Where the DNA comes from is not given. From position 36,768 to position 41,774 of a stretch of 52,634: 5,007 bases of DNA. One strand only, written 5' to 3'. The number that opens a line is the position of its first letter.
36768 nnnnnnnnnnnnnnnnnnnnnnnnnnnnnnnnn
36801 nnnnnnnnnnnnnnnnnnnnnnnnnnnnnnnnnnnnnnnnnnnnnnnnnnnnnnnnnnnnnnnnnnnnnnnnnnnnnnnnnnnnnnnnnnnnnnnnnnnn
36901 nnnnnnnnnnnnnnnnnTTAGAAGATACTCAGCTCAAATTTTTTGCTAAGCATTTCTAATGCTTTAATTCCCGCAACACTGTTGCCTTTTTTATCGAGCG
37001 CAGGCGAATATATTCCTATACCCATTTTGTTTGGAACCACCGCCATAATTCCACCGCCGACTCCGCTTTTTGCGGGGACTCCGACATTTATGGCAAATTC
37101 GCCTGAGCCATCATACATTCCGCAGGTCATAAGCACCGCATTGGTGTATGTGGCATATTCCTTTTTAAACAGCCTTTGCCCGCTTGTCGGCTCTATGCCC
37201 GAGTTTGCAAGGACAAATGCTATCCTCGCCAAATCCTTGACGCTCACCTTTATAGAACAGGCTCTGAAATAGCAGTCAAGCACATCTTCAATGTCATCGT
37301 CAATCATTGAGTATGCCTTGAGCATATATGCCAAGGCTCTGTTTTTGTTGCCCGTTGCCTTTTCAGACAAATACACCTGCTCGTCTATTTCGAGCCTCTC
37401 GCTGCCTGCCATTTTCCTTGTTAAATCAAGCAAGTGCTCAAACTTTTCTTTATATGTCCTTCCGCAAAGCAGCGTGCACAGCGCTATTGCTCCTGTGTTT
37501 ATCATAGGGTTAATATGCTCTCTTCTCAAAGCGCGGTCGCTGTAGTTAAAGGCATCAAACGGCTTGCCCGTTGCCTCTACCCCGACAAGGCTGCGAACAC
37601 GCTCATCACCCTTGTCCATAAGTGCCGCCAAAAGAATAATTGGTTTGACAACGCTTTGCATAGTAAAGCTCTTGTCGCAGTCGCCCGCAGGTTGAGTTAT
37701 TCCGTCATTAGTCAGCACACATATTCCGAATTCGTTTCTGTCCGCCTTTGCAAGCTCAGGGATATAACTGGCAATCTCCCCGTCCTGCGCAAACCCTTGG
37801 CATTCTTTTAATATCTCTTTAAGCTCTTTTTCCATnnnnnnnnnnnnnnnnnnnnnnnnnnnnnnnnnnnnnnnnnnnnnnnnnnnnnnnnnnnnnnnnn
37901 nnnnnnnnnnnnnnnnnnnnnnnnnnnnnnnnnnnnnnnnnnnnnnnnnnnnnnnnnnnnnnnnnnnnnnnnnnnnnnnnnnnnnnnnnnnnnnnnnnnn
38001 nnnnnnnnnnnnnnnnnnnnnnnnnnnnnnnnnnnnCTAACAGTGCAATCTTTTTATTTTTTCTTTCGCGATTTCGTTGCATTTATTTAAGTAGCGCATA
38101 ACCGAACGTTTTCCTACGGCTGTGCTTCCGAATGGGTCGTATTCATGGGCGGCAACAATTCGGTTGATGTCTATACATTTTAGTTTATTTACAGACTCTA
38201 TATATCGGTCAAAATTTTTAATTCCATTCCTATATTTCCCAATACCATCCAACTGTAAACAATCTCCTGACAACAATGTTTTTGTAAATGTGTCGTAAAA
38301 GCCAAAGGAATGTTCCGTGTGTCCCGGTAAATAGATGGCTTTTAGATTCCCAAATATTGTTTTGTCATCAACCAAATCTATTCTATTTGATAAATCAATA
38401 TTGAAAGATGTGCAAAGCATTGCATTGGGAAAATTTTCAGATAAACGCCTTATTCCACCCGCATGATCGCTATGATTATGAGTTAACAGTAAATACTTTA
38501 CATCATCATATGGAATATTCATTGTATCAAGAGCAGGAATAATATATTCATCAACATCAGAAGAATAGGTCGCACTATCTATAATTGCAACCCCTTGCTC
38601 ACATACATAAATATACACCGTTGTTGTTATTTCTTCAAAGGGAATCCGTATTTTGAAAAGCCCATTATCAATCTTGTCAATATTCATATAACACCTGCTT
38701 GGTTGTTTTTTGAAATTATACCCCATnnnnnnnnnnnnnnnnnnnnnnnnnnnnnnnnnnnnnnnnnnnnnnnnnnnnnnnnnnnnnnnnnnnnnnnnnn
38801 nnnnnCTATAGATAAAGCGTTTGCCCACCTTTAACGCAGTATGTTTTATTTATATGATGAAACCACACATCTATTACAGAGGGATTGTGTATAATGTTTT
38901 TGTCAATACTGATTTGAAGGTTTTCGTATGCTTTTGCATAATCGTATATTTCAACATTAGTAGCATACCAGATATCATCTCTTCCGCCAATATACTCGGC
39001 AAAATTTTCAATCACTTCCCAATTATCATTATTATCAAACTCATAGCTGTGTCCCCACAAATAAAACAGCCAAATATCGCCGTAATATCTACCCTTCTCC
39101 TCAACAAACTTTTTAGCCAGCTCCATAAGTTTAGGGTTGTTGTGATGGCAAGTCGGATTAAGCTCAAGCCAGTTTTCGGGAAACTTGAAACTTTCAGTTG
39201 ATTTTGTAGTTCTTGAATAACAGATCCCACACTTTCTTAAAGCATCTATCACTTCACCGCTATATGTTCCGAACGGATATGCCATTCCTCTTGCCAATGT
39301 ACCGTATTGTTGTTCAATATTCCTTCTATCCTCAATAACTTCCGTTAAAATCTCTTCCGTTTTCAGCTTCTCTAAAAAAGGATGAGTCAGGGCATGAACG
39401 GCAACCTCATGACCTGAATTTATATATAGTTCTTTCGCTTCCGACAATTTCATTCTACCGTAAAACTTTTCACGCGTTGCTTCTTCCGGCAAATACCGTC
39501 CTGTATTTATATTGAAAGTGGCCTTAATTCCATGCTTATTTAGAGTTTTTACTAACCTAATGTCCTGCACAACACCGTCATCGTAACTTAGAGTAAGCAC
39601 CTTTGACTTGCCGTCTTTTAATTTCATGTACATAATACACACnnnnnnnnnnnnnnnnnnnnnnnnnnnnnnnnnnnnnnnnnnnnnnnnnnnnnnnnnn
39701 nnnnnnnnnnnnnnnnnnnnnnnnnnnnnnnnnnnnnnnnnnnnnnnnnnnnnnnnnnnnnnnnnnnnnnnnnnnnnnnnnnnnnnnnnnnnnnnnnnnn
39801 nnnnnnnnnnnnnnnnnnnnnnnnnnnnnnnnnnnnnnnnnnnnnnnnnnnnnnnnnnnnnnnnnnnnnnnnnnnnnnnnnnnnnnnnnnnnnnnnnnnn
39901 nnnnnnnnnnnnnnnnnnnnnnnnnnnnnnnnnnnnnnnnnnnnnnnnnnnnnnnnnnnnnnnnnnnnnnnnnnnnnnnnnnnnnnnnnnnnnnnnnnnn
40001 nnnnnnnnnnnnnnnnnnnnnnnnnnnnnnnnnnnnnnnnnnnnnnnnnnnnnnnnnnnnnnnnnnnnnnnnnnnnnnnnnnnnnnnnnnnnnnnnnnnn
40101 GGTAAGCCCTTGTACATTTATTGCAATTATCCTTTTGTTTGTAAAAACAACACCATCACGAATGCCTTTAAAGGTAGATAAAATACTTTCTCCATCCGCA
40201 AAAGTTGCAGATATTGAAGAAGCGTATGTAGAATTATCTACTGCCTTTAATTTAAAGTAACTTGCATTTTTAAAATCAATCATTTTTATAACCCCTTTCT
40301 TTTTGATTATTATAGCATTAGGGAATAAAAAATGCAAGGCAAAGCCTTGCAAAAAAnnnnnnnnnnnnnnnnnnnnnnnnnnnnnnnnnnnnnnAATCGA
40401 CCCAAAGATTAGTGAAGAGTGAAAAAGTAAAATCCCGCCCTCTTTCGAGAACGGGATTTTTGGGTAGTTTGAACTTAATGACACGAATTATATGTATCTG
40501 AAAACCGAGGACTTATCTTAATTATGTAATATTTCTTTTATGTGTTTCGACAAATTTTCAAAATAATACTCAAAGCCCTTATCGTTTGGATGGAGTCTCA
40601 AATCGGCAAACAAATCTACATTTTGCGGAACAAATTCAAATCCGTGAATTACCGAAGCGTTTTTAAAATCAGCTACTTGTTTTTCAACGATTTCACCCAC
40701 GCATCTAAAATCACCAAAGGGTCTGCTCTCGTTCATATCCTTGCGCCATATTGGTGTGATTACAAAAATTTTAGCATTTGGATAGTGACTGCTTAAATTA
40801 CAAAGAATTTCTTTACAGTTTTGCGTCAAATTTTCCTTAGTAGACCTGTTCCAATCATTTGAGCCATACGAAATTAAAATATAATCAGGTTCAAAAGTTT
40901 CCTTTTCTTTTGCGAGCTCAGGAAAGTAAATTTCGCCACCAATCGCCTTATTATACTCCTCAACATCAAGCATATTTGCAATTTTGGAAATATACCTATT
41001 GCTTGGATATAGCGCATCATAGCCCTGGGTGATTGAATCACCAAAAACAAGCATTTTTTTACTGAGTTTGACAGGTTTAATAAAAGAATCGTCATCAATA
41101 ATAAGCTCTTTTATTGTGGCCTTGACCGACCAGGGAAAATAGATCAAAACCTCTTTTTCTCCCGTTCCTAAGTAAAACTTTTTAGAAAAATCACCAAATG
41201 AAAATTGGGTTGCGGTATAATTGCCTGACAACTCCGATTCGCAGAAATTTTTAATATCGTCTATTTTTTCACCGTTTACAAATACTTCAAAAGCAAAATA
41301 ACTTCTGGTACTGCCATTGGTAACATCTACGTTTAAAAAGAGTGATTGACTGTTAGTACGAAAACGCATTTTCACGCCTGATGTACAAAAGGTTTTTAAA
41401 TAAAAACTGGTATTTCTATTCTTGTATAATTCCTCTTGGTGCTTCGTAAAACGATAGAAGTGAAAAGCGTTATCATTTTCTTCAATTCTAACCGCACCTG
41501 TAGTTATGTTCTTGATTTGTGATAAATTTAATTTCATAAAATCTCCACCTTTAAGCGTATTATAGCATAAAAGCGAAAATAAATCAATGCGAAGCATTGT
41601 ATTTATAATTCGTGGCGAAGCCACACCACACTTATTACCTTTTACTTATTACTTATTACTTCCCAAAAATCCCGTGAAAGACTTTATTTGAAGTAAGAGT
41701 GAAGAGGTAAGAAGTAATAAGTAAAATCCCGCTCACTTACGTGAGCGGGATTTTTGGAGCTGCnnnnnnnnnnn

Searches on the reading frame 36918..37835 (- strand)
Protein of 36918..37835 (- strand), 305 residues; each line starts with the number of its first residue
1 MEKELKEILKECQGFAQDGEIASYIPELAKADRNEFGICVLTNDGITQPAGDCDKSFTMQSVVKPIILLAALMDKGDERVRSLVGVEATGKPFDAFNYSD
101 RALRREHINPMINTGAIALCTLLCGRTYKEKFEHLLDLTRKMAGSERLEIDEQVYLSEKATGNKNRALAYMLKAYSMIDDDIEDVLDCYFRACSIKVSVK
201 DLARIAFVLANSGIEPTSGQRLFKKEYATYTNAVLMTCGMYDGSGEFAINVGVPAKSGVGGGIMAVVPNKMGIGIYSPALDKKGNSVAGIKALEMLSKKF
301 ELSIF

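Call 66: search_protein_families(library=pfam, proteins=[window:36918-37835:-], max_evalue=0.001)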
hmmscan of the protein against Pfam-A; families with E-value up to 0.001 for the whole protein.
window:36918-37835:- (305 aa): 1 family
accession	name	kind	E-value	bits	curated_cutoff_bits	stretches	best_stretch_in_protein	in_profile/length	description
PF04960.20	Glutaminase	-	6.8e-114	380.3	27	1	19-305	1-286/286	Glutaminase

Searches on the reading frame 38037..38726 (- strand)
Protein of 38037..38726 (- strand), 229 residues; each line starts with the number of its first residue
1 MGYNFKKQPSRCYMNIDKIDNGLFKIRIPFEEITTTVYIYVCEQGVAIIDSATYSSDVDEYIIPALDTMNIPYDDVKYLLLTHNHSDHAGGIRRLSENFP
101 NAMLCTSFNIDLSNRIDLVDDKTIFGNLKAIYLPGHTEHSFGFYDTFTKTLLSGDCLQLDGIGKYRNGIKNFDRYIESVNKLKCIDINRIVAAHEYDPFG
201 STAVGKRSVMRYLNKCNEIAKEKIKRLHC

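Call 66: search_protein_families(library=pfam, proteins=[window:38037-38726:-], max_evalue=0.001)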
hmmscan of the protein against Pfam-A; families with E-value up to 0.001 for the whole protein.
window:38037-38726:- (229 aa): 2 families
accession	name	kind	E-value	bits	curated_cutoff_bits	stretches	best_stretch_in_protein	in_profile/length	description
PF00753.33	Lactamase_B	-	3.6e-13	50.4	22.7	1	35-101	6-69/196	Metallo-beta-lactamase superfamily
PF19583.5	ODP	-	0.00014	22.2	27.2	0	35-179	3-160/194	ODP family beta lactamase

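Call 87: search_protein_families(library=ncbifam, proteins=[window:38037-38726:-], max_evalue=0.000001)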
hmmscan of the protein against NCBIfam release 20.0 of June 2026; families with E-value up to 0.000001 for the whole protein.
window:38037-38726:- (229 aa): 6 families
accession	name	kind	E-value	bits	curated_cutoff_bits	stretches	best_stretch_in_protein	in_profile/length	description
TIGR03413.1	GSH_gloB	equivalog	2.6e-13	49.9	200.8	1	46-196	22-166/248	hydroxyacylglutathione hydrolase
NF007597.0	PRK10241.1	equivalog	5.6e-10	38.9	421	1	77-197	47-168/251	hydroxyacylglutathione hydrolase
TIGR04559.1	SoxH_rel_PQQ_2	hypoth_equivalog_domain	5.9e-09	35.7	280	0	39-106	34-98/283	quinoprotein relay system zinc metallohydrolase 2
NF033105.1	bla_subclass_B3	equivalog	2.6e-08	33.5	240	1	38-98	26-84/257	subclass B3 metallo-beta-lactamase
NF047979.1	lactonase_AidB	equivalog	4.9e-08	32.6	360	0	35-105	51-124/271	AidB family quorum-quenching N-acyl homoserine lactonase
NF012229.1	bla_class_B_core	domain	9.3e-08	32.3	100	0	37-98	17-74/139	metallo-beta-lactamase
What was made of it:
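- This is established knowledge; the PTE protein hits phospho-furanose lactonase below threshold (call 87).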

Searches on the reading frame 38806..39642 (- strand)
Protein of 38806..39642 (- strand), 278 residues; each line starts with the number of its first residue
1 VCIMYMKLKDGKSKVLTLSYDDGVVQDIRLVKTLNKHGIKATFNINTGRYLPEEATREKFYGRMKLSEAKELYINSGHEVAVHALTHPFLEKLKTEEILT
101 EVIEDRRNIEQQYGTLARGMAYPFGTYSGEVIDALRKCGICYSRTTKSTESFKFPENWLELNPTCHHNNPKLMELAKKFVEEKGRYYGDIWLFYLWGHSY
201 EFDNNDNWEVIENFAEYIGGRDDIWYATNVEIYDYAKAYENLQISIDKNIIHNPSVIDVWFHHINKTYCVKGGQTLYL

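Call 66: search_protein_families(library=pfam, proteins=[window:38806-39642:-], max_evalue=0.001)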
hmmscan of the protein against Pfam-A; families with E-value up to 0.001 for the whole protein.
window:38806-39642:- (278 aa): 1 family
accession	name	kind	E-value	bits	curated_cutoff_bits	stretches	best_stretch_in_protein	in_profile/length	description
PF01522.26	Polysacc_deac_1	-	6.5e-19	68.5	23.1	1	10-140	3-121/124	Polysaccharide deacetylase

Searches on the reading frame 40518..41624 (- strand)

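Call 66: search_protein_families(library=pfam, proteins=[window:40518-41624:-], max_evalue=0.001)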
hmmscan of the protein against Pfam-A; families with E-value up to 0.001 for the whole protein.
window:40518-41624:- (368 aa): 2 families
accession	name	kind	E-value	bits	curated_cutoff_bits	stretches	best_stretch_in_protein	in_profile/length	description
PF13472.12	Lipase_GDSL_2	-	1.1e-16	62.2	32.9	1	193-351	1-176/178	GDSL-like Lipase/Acylhydrolase family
PF00657.28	Lipase_GDSL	-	5.5e-09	36.9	23.6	1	192-289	2-124/208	GDSL-like Lipase/Acylhydrolase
